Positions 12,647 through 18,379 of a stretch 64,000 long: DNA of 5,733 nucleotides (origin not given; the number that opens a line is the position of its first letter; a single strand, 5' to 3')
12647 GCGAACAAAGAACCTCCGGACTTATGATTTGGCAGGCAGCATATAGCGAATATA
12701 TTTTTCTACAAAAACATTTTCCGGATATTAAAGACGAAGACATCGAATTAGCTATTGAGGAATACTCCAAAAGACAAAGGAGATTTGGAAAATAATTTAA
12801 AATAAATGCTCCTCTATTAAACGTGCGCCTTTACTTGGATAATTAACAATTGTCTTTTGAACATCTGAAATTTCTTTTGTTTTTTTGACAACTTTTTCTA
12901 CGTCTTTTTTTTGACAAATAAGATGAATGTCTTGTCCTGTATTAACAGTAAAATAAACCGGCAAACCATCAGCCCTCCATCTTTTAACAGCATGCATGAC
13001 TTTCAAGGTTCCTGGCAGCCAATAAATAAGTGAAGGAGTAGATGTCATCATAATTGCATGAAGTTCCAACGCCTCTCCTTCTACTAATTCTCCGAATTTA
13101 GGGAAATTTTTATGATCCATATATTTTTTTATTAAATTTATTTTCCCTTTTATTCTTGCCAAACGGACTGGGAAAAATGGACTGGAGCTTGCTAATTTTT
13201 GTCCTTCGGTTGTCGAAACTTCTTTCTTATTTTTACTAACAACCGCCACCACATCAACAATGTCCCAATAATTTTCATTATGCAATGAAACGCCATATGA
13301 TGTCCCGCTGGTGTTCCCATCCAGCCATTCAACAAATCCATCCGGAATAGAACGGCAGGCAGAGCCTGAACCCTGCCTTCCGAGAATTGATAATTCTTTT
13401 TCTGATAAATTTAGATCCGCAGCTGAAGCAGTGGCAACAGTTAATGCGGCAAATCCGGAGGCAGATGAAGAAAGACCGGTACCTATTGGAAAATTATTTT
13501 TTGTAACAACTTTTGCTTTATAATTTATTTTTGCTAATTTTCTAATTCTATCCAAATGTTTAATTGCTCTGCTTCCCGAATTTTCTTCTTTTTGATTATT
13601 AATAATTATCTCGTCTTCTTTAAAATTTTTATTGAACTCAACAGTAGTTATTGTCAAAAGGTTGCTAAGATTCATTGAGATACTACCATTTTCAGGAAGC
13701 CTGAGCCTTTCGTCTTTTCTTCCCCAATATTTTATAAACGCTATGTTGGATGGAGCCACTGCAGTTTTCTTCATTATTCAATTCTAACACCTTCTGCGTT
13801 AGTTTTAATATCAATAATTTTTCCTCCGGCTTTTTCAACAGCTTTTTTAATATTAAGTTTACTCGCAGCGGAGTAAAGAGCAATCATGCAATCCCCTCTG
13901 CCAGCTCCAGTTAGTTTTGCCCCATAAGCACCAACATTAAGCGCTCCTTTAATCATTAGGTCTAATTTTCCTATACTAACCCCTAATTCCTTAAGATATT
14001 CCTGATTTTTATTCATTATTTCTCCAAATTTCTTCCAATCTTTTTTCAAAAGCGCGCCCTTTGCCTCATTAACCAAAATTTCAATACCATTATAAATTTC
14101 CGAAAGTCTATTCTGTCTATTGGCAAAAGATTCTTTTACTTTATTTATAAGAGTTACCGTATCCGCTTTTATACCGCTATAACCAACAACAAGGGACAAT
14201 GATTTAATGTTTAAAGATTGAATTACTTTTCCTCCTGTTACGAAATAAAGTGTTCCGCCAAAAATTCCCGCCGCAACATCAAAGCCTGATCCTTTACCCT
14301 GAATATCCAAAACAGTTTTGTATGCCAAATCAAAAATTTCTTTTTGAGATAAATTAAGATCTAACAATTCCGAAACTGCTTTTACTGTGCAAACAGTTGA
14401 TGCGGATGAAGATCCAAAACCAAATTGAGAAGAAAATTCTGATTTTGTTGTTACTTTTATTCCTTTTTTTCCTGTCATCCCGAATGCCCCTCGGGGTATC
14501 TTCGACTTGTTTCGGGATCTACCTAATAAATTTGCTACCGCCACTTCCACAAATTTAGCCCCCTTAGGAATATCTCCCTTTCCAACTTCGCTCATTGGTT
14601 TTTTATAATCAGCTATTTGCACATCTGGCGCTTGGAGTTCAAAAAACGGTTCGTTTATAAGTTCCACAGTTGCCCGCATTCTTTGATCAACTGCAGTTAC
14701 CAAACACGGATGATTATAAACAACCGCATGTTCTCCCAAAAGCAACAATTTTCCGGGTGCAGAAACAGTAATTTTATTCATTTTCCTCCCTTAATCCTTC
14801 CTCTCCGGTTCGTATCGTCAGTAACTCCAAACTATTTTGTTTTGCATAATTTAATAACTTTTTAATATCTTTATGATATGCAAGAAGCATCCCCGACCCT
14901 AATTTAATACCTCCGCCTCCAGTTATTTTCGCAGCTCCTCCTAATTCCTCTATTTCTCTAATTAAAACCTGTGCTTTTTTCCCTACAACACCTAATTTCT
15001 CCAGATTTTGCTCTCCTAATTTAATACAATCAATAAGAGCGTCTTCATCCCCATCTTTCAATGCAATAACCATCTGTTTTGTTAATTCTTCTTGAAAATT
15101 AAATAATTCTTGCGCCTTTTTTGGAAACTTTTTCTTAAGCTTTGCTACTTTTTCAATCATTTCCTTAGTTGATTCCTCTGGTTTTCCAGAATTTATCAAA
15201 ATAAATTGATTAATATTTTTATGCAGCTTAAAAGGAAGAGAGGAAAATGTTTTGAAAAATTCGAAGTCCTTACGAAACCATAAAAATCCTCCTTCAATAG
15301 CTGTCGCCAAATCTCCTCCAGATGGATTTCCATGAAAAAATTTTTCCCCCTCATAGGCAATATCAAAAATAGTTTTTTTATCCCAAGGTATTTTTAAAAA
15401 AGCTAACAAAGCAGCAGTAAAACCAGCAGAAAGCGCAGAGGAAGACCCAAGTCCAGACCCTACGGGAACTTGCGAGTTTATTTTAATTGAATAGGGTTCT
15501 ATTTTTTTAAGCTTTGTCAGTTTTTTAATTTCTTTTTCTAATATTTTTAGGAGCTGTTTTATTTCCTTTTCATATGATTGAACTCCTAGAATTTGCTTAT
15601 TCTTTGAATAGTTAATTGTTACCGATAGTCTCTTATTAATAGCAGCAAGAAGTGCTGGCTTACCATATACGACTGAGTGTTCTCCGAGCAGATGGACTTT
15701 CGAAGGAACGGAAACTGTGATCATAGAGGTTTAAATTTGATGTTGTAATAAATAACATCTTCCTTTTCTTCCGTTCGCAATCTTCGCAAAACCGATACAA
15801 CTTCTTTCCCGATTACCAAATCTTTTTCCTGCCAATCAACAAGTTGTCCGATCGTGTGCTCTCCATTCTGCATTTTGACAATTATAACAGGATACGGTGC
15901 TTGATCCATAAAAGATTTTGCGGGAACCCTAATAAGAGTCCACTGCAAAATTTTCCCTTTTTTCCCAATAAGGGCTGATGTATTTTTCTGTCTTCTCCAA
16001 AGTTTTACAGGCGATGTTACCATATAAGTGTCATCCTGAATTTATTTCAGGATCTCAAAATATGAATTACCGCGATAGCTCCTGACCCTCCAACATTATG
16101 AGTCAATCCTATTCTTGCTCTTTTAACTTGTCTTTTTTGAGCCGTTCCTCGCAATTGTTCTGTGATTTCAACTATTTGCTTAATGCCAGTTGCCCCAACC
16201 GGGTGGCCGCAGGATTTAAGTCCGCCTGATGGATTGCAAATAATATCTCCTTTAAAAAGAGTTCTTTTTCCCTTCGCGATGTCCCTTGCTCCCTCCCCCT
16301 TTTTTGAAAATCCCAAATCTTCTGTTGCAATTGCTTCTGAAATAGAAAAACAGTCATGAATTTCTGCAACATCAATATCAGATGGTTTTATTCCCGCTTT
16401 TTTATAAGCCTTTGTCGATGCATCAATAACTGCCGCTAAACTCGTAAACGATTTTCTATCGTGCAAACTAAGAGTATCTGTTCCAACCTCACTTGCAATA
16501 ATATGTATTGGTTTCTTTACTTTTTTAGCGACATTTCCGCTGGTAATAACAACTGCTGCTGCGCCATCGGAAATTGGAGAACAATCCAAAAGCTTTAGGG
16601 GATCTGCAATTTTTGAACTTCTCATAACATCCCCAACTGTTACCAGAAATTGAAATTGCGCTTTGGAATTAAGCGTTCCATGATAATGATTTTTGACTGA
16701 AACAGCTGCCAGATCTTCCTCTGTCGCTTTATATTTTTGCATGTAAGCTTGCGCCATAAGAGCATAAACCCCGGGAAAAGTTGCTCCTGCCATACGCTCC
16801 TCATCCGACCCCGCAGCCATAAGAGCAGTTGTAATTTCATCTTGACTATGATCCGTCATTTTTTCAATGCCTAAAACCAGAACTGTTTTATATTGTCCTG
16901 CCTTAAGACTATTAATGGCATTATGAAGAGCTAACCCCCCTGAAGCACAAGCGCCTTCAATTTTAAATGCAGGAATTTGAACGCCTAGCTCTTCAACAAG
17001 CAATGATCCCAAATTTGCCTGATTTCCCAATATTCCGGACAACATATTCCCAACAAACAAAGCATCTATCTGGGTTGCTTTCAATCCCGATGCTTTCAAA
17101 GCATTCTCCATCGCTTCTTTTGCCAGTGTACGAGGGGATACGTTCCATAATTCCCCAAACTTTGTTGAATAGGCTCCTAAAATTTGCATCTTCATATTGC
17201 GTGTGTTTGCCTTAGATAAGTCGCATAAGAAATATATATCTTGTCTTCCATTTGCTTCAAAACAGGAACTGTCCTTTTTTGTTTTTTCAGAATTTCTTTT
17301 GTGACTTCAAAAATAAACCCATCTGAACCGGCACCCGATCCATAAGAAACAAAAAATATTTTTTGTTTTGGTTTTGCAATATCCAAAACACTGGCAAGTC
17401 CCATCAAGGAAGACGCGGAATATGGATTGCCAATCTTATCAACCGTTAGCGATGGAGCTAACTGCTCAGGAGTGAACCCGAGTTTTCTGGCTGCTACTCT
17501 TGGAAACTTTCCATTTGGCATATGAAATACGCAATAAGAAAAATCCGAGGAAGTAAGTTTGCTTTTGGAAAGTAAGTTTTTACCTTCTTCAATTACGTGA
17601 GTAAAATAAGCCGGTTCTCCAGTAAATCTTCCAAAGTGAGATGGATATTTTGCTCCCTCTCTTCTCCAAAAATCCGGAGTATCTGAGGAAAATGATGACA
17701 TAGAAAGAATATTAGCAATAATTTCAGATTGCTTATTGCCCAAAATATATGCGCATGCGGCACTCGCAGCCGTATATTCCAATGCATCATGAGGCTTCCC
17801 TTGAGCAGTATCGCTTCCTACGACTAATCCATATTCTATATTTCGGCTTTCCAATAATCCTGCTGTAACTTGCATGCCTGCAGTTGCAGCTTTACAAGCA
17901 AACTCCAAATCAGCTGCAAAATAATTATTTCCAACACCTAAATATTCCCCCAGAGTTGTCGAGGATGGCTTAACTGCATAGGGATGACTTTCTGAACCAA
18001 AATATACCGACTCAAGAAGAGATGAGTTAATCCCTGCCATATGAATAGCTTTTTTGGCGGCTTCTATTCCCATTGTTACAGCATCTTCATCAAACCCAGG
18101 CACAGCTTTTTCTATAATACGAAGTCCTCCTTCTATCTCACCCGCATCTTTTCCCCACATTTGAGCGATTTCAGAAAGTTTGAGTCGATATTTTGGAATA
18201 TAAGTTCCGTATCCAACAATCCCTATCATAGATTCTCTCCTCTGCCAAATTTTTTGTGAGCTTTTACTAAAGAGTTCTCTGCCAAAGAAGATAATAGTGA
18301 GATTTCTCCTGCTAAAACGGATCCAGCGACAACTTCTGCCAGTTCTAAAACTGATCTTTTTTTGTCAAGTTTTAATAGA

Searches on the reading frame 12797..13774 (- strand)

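Call 84: search_protein_families(library=pfam, proteins=[window:12797-13774:-], max_evalue=0.00001)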
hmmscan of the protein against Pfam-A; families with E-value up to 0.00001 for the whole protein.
window:12797-13774:- (325 aa): 3 families
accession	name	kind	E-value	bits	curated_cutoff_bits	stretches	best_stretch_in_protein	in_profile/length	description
PF22700.2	MVD-like_N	-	2e-56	190.4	27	1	7-160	1-156/157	Diphosphomevalonate decarboxylase-like N-terminal domain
PF18376.6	MDD_C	-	8.2e-15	55.5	23.2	1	175-309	2-140/186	Mevalonate 5-diphosphate decarboxylase C-terminal domain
PF00288.32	GHMP_kinases_N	-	5.4e-10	39.8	22.3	1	70-140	6-71/87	GHMP kinases N terminal domain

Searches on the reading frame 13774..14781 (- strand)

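Call 84: search_protein_families(library=pfam, proteins=[window:13774-14781:-], max_evalue=0.00001)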
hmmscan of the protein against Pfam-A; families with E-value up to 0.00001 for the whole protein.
window:13774-14781:- (335 aa): 2 families
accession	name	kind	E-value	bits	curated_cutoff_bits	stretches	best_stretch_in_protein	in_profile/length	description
PF00288.32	GHMP_kinases_N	-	9.6e-16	58.2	22.3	1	101-176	15-87/87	GHMP kinases N terminal domain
PF08544.19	GHMP_kinases_C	-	2.5e-13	50.7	21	1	242-319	3-83/85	GHMP kinases C terminal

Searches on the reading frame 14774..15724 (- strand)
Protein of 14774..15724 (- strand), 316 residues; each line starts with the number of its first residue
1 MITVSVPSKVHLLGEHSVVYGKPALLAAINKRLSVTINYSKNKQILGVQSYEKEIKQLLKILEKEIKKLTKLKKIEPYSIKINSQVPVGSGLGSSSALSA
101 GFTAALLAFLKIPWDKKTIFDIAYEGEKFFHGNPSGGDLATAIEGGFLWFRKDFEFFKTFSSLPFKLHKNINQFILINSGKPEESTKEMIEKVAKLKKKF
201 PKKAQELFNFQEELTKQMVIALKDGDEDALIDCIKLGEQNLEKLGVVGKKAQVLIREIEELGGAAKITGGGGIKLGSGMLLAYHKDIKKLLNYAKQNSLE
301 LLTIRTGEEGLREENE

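Call 84: search_protein_families(library=pfam, proteins=[window:14774-15724:-], max_evalue=0.00001)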
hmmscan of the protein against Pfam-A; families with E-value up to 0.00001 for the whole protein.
window:14774-15724:- (316 aa): 1 family
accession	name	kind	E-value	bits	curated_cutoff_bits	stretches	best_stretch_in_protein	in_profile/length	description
PF00288.32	GHMP_kinases_N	-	2.5e-18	66.5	22.3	1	59-146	7-87/87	GHMP kinases N terminal domain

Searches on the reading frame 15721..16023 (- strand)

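Call 84: search_protein_families(library=pfam, proteins=[window:15721-16023:-], max_evalue=0.00001)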
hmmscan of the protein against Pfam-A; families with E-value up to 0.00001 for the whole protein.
window:15721-16023:- (100 aa): 1 family
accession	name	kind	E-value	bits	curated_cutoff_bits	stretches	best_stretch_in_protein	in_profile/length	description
PF01796.24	OB_ChsH2_C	-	1.5e-07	31.7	27.1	1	20-78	5-63/65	ChsH2, C-terminal OB-fold domain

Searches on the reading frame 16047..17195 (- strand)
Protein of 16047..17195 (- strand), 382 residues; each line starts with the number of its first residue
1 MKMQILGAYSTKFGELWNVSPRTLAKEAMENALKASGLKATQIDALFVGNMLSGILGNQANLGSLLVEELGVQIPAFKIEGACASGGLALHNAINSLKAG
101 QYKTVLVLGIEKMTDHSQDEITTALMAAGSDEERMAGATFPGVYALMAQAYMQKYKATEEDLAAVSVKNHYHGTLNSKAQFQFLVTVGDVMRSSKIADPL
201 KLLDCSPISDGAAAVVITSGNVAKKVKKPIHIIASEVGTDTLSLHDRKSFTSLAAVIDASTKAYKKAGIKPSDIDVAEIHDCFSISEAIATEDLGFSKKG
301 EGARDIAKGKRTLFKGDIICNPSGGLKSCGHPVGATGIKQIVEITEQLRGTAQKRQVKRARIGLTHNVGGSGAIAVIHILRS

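Call 84: search_protein_families(library=pfam, proteins=[window:16047-17195:-], max_evalue=0.00001)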
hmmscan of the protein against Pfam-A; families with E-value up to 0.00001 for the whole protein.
window:16047-17195:- (382 aa): 5 families
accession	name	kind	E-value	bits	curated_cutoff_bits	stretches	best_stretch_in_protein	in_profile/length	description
PF22691.2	Thiolase_C_1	-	4.4e-44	150.1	28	1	239-381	4-143/144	Thiolase C-terminal domain-like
PF00108.29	Thiolase_N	-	2.1e-30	106.4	26.4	1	5-219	3-258/260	Thiolase, N-terminal domain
PF02803.24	Thiolase_C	-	2.6e-12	46.9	27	1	257-364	25-113/123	Thiolase, C-terminal domain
PF08545.16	ACP_syn_III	-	1.7e-08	34.7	24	0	77-125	1-51/80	3-Oxoacyl-[acyl-carrier-protein (ACP)] synthase III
PF00109.32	ketoacyl-synt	-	1.3e-07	32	20.8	1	69-118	160-209/252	Beta-ketoacyl synthase, N-terminal domain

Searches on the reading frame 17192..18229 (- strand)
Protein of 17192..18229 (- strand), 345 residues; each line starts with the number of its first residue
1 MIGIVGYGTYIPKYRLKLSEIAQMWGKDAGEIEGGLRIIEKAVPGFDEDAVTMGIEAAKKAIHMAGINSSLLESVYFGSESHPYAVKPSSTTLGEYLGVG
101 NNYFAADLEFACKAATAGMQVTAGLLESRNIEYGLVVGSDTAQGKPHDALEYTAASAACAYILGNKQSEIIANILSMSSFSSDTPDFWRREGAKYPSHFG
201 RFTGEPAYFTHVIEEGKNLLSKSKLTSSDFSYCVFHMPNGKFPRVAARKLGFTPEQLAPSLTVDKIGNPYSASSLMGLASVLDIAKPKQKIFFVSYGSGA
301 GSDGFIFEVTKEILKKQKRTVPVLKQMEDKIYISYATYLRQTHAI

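Call 84: search_protein_families(library=pfam, proteins=[window:17192-18229:-], max_evalue=0.00001)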
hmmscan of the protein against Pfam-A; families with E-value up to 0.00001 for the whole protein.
window:17192-18229:- (345 aa): 1 family
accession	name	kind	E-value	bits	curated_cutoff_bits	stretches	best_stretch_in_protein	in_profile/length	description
PF08541.16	ACP_syn_III_C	-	1.1e-08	35.6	26.6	1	220-306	1-87/90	3-Oxoacyl-[acyl-carrier-protein (ACP)] synthase III C terminal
